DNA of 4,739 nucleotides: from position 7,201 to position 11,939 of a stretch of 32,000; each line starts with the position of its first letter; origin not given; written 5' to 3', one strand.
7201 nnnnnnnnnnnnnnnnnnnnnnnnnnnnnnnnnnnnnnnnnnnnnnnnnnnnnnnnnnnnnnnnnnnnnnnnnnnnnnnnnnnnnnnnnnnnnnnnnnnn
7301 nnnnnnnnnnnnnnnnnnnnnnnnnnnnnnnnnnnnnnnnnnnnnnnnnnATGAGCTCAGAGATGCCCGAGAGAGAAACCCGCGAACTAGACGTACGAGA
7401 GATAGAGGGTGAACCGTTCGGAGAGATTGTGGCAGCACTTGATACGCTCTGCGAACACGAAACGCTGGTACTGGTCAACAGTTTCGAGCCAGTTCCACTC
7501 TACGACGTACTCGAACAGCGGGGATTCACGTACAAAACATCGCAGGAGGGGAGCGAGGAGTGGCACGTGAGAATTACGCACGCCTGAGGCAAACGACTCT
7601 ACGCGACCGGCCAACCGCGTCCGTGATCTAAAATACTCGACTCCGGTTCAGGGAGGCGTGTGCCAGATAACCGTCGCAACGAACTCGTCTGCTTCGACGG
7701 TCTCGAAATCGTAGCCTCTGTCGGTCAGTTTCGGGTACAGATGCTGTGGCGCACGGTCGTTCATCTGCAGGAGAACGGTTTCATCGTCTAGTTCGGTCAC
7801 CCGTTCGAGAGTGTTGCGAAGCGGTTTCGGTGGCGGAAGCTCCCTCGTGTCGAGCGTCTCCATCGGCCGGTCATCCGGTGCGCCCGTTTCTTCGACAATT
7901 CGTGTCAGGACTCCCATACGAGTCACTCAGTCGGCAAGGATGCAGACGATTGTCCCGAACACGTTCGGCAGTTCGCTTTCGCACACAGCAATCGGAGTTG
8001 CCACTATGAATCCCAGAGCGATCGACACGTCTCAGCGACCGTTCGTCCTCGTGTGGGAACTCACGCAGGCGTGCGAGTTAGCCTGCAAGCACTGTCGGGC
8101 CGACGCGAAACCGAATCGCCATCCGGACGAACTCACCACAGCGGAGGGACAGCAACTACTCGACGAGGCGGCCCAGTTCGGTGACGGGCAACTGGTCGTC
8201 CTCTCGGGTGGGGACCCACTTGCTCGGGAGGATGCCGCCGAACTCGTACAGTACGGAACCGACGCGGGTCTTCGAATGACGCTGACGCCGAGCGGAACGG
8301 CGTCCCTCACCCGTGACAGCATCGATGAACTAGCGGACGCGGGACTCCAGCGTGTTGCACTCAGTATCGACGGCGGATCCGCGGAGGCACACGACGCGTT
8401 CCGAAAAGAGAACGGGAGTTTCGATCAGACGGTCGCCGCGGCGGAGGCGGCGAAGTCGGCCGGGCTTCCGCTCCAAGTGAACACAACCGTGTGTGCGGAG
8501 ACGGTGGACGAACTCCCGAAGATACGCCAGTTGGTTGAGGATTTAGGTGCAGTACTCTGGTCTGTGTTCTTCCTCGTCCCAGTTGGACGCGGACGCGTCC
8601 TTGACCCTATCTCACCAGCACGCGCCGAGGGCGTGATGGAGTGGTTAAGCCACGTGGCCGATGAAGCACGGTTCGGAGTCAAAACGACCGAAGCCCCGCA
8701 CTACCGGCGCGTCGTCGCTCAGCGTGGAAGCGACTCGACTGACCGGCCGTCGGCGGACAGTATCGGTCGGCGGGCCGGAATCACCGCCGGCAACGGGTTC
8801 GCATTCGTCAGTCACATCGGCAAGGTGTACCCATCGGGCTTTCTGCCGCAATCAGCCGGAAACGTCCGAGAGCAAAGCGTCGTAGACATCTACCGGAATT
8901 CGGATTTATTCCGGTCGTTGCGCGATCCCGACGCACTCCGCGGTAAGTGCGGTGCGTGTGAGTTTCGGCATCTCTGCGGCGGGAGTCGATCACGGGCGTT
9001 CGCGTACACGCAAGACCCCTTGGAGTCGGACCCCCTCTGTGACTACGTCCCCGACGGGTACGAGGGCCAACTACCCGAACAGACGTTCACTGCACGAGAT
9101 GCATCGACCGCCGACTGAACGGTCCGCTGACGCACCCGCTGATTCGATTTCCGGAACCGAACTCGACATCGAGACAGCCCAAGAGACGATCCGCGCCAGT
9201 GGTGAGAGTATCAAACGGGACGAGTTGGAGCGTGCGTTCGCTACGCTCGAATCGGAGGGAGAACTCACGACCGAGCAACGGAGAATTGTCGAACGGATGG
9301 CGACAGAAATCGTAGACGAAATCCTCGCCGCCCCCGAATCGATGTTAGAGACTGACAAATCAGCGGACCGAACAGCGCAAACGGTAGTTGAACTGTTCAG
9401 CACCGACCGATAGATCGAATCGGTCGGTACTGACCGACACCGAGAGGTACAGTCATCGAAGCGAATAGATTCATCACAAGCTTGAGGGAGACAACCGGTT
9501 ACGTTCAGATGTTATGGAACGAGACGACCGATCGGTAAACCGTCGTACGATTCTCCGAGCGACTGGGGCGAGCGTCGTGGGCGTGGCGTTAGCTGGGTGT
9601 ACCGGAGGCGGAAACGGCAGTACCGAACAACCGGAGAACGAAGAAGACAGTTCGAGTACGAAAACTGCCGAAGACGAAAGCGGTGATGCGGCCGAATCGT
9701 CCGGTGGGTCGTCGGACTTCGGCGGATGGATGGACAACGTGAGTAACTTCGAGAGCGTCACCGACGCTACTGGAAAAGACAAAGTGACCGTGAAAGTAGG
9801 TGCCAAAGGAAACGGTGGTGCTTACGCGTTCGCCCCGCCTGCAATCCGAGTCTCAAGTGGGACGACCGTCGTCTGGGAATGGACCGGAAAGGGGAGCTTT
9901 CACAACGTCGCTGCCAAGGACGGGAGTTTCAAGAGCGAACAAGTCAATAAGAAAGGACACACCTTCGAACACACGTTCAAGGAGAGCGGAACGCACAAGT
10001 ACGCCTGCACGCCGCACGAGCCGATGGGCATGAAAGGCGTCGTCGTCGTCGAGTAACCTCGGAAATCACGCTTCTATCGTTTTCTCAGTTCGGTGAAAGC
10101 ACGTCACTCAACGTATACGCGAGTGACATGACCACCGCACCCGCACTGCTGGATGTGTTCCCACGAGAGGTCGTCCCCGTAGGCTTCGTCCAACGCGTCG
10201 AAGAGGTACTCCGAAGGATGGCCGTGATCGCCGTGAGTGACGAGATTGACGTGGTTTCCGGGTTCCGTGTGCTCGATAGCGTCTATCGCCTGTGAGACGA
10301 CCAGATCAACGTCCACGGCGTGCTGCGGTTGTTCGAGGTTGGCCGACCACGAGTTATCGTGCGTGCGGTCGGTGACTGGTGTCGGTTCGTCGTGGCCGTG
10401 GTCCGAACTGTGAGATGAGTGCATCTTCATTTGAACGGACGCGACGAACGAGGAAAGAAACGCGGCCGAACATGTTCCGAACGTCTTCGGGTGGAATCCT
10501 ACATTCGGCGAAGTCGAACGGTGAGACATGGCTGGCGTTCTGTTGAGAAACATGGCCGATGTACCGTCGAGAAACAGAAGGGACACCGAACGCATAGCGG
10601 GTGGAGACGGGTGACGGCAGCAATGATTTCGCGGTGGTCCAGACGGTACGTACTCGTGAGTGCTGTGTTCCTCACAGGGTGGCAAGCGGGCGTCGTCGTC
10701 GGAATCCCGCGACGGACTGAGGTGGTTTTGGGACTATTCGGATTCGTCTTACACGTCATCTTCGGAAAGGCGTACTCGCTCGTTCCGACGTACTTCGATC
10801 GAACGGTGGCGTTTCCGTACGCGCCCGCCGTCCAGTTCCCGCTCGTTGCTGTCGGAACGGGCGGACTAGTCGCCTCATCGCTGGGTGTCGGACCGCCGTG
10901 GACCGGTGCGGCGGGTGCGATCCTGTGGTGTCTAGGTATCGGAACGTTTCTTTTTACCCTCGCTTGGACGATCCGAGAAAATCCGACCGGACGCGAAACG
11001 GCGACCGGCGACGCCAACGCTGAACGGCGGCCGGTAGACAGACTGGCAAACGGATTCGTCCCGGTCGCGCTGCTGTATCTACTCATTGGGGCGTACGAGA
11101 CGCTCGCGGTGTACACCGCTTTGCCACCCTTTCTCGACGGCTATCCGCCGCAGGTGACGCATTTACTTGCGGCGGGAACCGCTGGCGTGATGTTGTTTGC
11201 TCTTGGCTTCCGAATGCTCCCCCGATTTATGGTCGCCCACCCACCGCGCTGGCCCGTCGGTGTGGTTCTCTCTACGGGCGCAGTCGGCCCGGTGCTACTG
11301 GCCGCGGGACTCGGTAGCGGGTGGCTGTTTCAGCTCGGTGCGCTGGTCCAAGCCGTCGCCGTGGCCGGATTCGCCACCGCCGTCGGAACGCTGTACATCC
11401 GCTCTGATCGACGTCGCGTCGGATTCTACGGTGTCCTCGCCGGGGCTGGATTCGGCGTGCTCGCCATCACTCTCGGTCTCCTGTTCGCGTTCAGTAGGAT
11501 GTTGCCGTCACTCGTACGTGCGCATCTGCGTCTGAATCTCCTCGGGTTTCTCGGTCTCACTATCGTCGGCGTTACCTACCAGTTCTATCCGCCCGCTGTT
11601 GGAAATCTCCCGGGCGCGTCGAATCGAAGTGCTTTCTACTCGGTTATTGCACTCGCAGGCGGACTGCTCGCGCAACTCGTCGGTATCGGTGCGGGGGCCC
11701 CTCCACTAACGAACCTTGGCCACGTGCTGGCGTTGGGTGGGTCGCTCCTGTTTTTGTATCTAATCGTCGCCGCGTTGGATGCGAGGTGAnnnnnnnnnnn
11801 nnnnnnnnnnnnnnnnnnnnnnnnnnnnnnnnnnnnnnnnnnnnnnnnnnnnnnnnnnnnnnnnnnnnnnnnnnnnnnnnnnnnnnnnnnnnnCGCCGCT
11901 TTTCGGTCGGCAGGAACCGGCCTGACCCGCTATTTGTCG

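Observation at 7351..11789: Uncharacterised radical SAM/SPASM + His-rich CGCGG-motif protein module, with paired DUF2249s, a cupredoxin and a 12-TM membrane protein, inside the NirK/qNor island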

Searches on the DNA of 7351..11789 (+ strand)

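Call 84: search_dna_similar(query=window:7351-11789:+, collection=plasmids, mode=near, max_rows=10)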
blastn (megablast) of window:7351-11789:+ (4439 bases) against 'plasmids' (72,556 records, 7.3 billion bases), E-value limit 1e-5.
Records with a match: 1; places in all: 1; records where one place covers at least 80% of the query: 0.
Best place of each record, by identity: 60-80% 1.
By first word of the organism name: Halorussus 1.
By predicted mobility (MOB-suite, as given by PLSDB): non-mobilizable 1.
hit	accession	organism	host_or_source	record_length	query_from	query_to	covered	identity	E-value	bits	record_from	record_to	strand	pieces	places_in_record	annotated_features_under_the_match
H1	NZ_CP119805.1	Halorussus lipolyticus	cell culture,coastal saline-alkali land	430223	2754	3023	6%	77.5%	6e-36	161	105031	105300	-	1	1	CGCGG family rSAM-modified RiPP protein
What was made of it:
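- Tried and rejected: It is not in PLSDB (call 84).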

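Call 85: get_annotated_region(hit=H1, flank=9000)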
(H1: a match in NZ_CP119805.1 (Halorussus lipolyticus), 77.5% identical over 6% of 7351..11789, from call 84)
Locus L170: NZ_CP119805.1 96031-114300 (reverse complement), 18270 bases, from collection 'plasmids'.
description: Halorussus lipolyticus strain DT80 plasmid unnamed1, complete sequence
organism: Halorussus lipolyticus (NCBI taxid 3034024)
taxonomy: Archaea; Euryarchaeota; Halobacteria; Halobacteriales; Haladaptataceae; Halorussus; Halorussus lipolyticus
host: -; source: cell culture,coastal saline-alkali land; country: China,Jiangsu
typing (MOB-suite, as given by PLSDB): non-mobilizable
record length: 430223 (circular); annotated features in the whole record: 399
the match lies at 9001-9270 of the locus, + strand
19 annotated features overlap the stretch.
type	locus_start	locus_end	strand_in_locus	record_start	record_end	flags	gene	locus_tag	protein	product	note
CDS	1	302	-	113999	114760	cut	-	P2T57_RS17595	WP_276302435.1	glycosyltransferase family 2 protein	-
CDS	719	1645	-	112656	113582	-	-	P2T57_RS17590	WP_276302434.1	glycosyltransferase family 4 protein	-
CDS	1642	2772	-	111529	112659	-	-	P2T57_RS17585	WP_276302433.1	DUF354 domain-containing protein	-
CDS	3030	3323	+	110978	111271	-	-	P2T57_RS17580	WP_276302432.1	PadR family transcriptional regulator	-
CDS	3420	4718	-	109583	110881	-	-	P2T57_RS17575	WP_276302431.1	RDD family protein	-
CDS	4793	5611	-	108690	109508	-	-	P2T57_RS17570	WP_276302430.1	aldo/keto reductase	-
CDS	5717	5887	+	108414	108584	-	-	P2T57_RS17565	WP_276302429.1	hypothetical protein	-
CDS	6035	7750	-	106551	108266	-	-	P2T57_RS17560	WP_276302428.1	MBL fold metallo-hydrolase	-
CDS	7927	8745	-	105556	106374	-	-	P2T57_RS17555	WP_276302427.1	phosphosulfolactate synthase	-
CDS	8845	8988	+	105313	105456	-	-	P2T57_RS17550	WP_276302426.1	hypothetical protein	-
CDS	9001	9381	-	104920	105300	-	-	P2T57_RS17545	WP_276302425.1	CGCGG family rSAM-modified RiPP protein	-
CDS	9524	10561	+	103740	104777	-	-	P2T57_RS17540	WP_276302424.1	hypothetical protein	-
CDS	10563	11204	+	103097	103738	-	-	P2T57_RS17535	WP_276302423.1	PH domain-containing protein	-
CDS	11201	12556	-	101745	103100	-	-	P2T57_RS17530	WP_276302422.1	MmgE/PrpD family protein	-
CDS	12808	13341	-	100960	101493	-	-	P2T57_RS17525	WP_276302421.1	helix-turn-helix domain-containing protein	-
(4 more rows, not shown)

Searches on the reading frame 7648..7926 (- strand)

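Call 3: search_protein_families(library=ncbifam, proteins=[window:7648-7926:-], max_evalue=0.01)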
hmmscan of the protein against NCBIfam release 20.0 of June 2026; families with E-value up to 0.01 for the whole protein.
window:7648-7926:- (92 aa): 0 families

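Call 4: search_protein_families(library=pfam, proteins=[window:7648-7926:-], max_evalue=0.01)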
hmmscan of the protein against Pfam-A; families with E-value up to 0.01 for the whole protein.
window:7648-7926:- (92 aa): 2 families
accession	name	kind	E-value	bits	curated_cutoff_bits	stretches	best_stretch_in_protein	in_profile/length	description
PF10006.14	DUF2249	-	2.2e-14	53.5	29.5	1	24-86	1-65/70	Uncharacterized conserved protein (DUF2249)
PF01206.22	TusA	-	0.00065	19.9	28.6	1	23-84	1-66/70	Sulfurtransferase TusA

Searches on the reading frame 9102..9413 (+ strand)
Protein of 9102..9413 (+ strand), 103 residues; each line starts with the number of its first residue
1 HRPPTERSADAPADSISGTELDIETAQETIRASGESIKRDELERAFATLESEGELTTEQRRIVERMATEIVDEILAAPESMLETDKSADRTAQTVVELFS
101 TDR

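Call 3: search_protein_families(library=ncbifam, proteins=[window:9102-9413:+], max_evalue=0.01)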
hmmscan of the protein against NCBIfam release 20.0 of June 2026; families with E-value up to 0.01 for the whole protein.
window:9102-9413:+ (103 aa): 2 families
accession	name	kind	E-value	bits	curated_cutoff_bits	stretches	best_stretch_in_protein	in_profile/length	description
TIGR01035.1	hemA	equivalog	0.00031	19.8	209.55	1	21-98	336-409/416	glutamyl-tRNA reductase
NF000744.0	PRK00045.1-3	equivalog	0.00033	19.6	429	1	28-100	351-423/447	glutamyl-tRNA reductase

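Call 4: search_protein_families(library=pfam, proteins=[window:9102-9413:+], max_evalue=0.01)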
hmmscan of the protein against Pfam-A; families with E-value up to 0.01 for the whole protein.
window:9102-9413:+ (103 aa): 1 family
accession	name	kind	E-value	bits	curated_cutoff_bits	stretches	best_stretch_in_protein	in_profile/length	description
PF00745.25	GlutR_dimer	-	2.3e-08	34.7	22.9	1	21-100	20-98/99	Glutamyl-tRNAGlu reductase, dimerisation domain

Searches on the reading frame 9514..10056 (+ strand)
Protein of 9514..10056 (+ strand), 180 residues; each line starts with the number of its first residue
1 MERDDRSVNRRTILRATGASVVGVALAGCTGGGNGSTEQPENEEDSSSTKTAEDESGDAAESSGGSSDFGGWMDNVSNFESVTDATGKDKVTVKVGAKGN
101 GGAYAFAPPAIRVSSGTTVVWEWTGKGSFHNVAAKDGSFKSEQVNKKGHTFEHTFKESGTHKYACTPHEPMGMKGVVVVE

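Call 3: search_protein_families(library=ncbifam, proteins=[window:9514-10056:+], max_evalue=0.01)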
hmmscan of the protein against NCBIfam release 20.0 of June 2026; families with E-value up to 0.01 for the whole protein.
window:9514-10056:+ (180 aa): 4 families
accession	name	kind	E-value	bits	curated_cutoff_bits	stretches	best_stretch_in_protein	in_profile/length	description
TIGR03102.1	halo_cynanin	subfamily_domain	3.4e-42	143.1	93.8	1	70-180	2-115/115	halocyanin domain-containing protein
TIGR02656.1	cyanin_plasto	equivalog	1.6e-12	47.7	87.85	1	91-180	1-99/99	plastocyanin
TIGR02657.1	amicyanin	equivalog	3e-09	37.2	110.2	1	106-180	8-83/83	amicyanin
TIGR02375.1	pseudoazurin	equivalog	6.3e-08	32.4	109.85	1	98-179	4-86/116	pseudoazurin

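Call 4: search_protein_families(library=pfam, proteins=[window:9514-10056:+], max_evalue=0.01)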
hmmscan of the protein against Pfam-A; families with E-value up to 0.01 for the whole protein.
window:9514-10056:+ (180 aa): 3 families
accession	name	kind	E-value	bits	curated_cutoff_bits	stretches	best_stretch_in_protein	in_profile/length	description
PF00127.26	Copper-bind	-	6.2e-16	59.1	21.2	1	95-180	3-99/99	Copper binding proteins, plastocyanin/azurin family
PF13473.12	Cupredoxin_1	-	0.0022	18.4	27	1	84-179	16-104/104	Cupredoxin-like domain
PF00801.26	PKD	-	0.0049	17.3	23.5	1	111-162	21-60/80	PKD domain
